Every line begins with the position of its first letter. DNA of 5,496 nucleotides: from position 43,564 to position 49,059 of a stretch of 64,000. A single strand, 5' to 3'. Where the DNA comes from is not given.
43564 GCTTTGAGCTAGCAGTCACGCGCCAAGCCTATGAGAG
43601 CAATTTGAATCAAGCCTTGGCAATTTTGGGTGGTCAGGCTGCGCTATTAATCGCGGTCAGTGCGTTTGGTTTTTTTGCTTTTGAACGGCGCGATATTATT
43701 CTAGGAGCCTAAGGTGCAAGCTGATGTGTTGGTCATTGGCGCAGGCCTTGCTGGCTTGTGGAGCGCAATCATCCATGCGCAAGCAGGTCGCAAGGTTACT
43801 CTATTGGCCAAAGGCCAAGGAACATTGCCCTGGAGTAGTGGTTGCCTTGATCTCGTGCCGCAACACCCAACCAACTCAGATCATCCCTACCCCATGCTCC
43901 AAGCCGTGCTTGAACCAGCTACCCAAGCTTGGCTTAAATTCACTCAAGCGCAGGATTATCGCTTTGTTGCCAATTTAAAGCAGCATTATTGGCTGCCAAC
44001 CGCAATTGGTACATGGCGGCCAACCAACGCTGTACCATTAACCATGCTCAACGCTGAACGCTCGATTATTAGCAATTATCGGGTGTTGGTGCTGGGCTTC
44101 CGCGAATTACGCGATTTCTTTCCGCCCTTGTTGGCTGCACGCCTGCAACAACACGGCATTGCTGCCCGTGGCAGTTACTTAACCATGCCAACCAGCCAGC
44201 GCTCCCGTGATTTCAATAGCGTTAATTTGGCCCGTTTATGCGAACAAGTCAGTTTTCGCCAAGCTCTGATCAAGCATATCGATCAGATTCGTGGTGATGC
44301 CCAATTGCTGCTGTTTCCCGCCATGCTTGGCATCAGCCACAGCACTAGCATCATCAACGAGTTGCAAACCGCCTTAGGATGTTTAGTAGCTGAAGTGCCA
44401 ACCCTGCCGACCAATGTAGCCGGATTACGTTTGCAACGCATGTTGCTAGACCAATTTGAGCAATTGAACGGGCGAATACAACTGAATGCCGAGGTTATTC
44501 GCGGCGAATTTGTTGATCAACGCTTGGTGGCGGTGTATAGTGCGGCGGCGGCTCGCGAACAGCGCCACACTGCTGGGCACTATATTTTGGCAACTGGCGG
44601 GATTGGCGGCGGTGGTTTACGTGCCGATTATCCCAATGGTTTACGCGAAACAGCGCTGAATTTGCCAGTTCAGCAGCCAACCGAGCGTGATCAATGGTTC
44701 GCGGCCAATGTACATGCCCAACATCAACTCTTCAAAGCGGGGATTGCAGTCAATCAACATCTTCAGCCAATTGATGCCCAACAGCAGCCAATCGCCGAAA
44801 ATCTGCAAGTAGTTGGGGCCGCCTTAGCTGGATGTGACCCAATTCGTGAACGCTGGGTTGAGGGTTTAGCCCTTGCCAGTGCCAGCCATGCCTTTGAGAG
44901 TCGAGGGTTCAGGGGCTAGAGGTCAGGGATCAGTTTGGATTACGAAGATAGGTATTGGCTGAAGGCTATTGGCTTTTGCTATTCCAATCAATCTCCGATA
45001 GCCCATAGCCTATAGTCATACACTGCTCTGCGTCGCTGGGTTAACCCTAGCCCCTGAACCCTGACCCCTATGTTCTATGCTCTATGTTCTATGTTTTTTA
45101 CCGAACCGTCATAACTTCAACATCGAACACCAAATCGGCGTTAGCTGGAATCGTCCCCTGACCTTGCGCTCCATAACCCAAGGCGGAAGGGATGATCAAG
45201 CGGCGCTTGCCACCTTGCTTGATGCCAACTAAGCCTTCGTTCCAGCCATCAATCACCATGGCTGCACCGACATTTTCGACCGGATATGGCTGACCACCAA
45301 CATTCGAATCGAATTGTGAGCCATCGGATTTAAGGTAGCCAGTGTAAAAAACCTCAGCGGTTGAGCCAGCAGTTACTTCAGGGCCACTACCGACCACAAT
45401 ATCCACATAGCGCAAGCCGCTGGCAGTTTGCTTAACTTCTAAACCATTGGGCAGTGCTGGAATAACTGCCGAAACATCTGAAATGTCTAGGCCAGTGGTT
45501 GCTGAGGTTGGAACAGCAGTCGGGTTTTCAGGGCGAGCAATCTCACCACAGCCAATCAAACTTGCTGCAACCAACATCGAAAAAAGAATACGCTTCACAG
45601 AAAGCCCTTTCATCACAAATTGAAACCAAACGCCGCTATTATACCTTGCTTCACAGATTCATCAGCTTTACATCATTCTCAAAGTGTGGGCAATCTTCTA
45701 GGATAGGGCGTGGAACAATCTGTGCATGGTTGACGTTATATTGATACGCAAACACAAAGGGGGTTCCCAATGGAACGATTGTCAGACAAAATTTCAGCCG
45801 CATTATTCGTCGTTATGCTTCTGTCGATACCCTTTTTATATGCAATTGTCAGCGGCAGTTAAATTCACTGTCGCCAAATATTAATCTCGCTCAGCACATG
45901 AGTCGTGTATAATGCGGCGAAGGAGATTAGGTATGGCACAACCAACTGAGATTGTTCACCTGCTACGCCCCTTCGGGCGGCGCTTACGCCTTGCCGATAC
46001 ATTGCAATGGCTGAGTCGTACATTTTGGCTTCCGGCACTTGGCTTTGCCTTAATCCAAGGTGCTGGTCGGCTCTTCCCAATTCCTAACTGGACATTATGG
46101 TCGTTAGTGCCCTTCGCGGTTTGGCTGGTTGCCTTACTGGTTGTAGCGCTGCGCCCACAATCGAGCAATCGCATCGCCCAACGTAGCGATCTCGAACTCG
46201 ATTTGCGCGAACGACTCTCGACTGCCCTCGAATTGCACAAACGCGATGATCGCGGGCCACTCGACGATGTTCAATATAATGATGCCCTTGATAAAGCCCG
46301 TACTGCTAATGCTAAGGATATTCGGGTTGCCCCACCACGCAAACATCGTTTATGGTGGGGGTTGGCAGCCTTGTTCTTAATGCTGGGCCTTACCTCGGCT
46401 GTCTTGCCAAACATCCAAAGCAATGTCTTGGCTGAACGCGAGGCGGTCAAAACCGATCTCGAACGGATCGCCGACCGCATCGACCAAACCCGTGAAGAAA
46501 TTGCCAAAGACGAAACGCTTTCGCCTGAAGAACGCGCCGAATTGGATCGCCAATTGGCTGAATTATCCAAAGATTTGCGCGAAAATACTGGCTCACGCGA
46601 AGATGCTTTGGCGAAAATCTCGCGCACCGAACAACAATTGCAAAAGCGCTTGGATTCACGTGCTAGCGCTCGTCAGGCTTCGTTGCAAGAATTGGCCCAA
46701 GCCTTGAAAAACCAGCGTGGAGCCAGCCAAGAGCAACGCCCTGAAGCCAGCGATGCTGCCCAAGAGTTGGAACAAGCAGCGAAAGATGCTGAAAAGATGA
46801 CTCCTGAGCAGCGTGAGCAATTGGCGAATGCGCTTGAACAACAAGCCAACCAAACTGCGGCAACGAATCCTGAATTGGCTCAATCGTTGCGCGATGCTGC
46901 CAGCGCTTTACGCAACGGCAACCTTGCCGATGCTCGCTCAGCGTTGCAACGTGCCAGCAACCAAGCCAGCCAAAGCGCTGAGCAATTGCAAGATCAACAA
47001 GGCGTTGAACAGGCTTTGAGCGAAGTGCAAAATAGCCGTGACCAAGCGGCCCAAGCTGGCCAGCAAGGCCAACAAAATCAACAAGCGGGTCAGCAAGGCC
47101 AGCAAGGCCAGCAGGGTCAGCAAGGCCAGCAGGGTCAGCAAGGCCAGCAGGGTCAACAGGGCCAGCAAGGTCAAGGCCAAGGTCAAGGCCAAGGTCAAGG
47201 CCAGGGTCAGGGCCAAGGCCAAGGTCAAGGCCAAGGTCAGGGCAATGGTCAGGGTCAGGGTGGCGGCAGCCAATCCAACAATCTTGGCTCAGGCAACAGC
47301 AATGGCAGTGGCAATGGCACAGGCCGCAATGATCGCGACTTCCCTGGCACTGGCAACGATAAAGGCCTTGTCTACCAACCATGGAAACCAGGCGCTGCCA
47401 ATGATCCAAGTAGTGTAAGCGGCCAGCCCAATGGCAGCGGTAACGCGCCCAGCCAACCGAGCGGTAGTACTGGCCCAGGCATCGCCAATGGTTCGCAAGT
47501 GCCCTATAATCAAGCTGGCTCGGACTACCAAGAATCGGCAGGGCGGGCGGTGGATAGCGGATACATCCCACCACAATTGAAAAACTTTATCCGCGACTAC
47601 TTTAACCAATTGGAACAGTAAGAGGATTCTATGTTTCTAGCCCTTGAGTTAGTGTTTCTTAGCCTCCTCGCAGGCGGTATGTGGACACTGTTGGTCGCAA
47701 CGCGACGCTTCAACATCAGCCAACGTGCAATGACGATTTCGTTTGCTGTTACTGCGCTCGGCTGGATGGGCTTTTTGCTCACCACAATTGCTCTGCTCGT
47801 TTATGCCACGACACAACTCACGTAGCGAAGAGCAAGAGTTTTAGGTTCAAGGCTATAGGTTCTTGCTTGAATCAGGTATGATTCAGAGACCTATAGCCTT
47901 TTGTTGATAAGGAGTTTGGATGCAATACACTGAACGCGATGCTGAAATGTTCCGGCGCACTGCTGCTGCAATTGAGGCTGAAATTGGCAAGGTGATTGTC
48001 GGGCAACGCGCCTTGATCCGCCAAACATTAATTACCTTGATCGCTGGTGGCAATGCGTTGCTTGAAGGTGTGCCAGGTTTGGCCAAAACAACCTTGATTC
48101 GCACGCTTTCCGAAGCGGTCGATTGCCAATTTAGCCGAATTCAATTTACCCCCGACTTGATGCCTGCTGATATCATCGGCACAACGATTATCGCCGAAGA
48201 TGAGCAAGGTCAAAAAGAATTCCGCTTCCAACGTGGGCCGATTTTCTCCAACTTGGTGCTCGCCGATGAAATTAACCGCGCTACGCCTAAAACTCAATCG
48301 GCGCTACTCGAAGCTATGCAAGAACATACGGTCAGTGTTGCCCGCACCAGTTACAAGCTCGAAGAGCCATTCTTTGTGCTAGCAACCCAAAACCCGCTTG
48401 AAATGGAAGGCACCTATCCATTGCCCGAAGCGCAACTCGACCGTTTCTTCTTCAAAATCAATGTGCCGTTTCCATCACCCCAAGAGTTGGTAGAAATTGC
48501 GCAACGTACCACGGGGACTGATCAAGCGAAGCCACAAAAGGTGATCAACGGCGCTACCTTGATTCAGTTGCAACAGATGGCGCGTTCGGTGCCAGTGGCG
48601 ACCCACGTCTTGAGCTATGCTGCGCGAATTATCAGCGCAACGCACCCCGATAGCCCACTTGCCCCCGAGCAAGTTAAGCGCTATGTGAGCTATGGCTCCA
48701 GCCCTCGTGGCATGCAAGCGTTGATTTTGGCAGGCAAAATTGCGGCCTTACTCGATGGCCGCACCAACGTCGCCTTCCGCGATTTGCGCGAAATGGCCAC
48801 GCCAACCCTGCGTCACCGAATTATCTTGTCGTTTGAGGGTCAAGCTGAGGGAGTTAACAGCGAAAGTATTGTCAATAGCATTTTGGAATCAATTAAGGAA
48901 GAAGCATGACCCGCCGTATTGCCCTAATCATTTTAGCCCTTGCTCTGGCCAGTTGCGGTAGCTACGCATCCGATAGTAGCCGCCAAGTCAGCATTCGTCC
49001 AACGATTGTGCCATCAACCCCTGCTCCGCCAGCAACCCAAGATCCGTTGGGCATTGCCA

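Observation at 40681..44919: Five-gene operon: cysteine-less NuoB-like protein, degenerate NuoH-like membrane protein, ABC exporter and orphan GlpB-like flavoprotein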

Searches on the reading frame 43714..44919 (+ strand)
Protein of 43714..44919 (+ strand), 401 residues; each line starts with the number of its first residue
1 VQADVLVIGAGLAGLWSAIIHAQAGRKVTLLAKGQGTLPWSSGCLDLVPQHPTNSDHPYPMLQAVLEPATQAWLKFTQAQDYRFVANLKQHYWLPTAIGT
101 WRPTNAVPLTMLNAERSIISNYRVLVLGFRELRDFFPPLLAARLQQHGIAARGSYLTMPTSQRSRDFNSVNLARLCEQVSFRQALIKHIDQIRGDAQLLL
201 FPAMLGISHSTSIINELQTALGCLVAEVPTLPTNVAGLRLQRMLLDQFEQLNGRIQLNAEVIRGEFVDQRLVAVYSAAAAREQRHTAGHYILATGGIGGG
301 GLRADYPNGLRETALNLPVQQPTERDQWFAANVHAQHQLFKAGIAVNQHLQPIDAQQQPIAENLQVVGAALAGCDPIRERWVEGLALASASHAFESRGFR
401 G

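Call 3: search_protein_families(library=pfam, proteins=[window:43714-44919:+], max_evalue=1)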
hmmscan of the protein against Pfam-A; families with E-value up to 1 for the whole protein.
window:43714-44919:+ (401 aa): 10 families
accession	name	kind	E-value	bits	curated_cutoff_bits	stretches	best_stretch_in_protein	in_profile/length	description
PF00890.30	FAD_binding_2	-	2.7e-42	145.9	20.4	1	4-377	1-406/414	FAD binding domain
PF01266.30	DAO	-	4.4e-09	36.8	27.9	1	4-77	1-75/353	FAD dependent oxidoreductase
PF07992.20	Pyr_redox_2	-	5e-06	26.6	26.1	1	4-36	2-33/291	Pyridine nucleotide-disulphide oxidoreductase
PF03486.20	HI0933_like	-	1.1e-05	25.4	50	1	4-35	2-33/244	HI0933-like protein Rossmann domain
PF01134.28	GIDA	-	0.00012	21.8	22.1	1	4-38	1-35/391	Glucose inhibited division protein A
PF12831.13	FAD_oxidored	-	0.00038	20.3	27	1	4-33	1-30/416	FAD dependent oxidoreductase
PF01494.25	FAD_binding_3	-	0.00068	19.4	22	1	3-39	2-38/349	FAD binding domain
PF13450.12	NAD_binding_8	-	0.0067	17.1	21.9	1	7-35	1-29/68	NAD(P)-binding Rossmann-like domain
PF00070.33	Pyr_redox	-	0.049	14.6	22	1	5-34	2-31/82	Pyridine nucleotide-disulphide oxidoreductase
PF01262.27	AlaDh_PNT_C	-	0.064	13.1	23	1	2-31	28-57/214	Alanine dehydrogenase/PNT, C-terminal domain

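Call 4: search_protein_families(library=ncbifam, proteins=[window:43714-44919:+], max_evalue=1)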
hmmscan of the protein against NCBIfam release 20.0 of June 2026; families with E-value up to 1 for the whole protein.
window:43714-44919:+ (401 aa): 88 families (the best 25 are shown)
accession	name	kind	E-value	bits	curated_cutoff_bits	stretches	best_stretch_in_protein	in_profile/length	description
NF003726.0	PRK05329.2-5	equivalog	1.8e-194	646.4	354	1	3-400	2-414/415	glycerol-3-phosphate dehydrogenase subunit GlpB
NF003724.0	PRK05329.2-3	equivalog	8.8e-65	219.3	327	1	4-394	3-414/426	glycerol-3-phosphate dehydrogenase subunit GlpB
NF003725.0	PRK05329.2-4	equivalog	1.8e-64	218.3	345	1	1-395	7-420/429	glycerol-3-phosphate dehydrogenase subunit GlpB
TIGR03378.1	glycerol3P_GlpB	equivalog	1.9e-62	211.6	174.15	1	4-395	2-416/419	anaerobic glycerol-3-phosphate dehydrogenase subunit GlpB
NF003719.0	PRK05329.1-2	equivalog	6.2e-56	190.1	359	1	1-394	1-413/423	glycerol-3-phosphate dehydrogenase subunit GlpB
NF003720.0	PRK05329.1-3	equivalog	1.2e-55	189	313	1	1-395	1-420/437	glycerol-3-phosphate dehydrogenase subunit GlpB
NF003722.0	PRK05329.1-5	equivalog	3.9e-49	168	349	1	2-391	4-416/428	glycerol-3-phosphate dehydrogenase subunit GlpB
NF003721.0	PRK05329.1-4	equivalog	2.1e-42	145.6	403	1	1-390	1-417/428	glycerol-3-phosphate dehydrogenase subunit GlpB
NF003718.0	PRK05329.1-1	equivalog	5.6e-38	130.9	370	1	1-393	1-407/419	glycerol-3-phosphate dehydrogenase subunit GlpB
NF003723.0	PRK05329.2-1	equivalog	3.2e-19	68.9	680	2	190-375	224-410/436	glycerol-3-phosphate dehydrogenase subunit GlpB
NF006130.0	PRK08274.1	equivalog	1.4e-06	27.4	369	1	2-34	5-37/467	FAD-dependent tricarballylate dehydrogenase TcuA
NF033623.1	urate_HpxO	equivalog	1.2e-05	24.4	500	2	209-278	75-140/381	FAD-dependent urate hydroxylase HpxO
NF004789.0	PRK06134.1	subfamily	1.2e-05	24.1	747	1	2-51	12-63/581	FAD-dependent oxidoreductase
NF009472.0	PRK12834.1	equivalog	0.0001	21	476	1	1-35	3-37/550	FAD-binding dehydrogenase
NF009477.0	PRK12843.1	equivalog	0.00011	20.8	758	1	2-44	16-61/578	FAD-dependent oxidoreductase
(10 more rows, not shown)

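Call 65: search_solved_structures(query=window:43714-44919:+, max_evalue=0.001, show_alignments=0)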
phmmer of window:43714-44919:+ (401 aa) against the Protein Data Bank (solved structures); distinct sequences matched with E-value up to 0.001: 0.

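Call 81: find_related_loci(query=A6, collection=metagenome_contigs, flank=8000)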
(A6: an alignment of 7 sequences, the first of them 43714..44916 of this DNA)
Query A6 (401 aa) in metagenome_contigs; peptide patterns used: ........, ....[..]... (x = any residue, [..] = any of these).
114 stretches matched a pattern; 7 encode a relative of the query (tblastn E <= 1e-3); 7 distinct loci.
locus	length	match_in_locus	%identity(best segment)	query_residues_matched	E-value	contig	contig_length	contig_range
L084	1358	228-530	33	1-99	3e-7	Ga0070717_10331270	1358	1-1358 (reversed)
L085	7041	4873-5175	36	1-99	3e-6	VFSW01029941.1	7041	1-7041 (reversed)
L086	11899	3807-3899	68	1-31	1e-5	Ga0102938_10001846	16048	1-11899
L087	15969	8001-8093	68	1-31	1e-5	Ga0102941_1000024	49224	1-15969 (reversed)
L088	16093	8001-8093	61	1-31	2e-5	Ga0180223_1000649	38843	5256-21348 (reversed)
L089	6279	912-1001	63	1-30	3e-5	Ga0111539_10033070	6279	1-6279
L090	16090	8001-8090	63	1-30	3e-5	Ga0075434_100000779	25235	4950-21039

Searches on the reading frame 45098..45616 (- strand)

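Call 54: search_protein_families(library=pfam, proteins=[window:45098-45616:-], max_evalue=0.001)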
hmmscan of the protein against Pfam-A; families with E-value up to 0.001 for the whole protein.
window:45098-45616:- (172 aa): 1 family
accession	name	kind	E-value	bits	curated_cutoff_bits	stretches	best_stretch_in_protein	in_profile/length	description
PF00254.34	FKBP_C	-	1.7e-24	86.4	21.1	1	79-168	2-93/94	FKBP-type peptidyl-prolyl cis-trans isomerase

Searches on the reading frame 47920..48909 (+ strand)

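Call 54: search_protein_families(library=pfam, proteins=[window:47920-48909:+], max_evalue=0.001)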
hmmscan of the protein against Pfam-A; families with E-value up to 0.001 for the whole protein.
window:47920-48909:+ (329 aa): 6 families
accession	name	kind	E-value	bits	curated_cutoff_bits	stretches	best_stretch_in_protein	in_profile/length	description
PF07726.17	AAA_3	-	9.2e-63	210.4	27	1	46-177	2-130/131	ATPase family associated with various cellular activities (AAA)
PF17863.7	AAA_lid_2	-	5.6e-16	58.5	22.7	1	252-321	5-74/74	AAA lid domain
PF07728.20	AAA_5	-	2.2e-13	50.8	22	1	46-176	2-139/139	AAA domain (dynein-related subfamily)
PF20030.5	bpMoxR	-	1.1e-11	44.7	27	1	19-218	7-204/205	MoxR domain in the MoxR-vWA-beta-propeller ternary systems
PF00493.29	MCM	-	2.3e-06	27.3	23.3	1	37-160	51-174/224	MCM P-loop domain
PF00004.35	AAA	-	5.1e-05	24.2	21.2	1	47-183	2-130/131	ATPase family associated with various cellular activities (AAA)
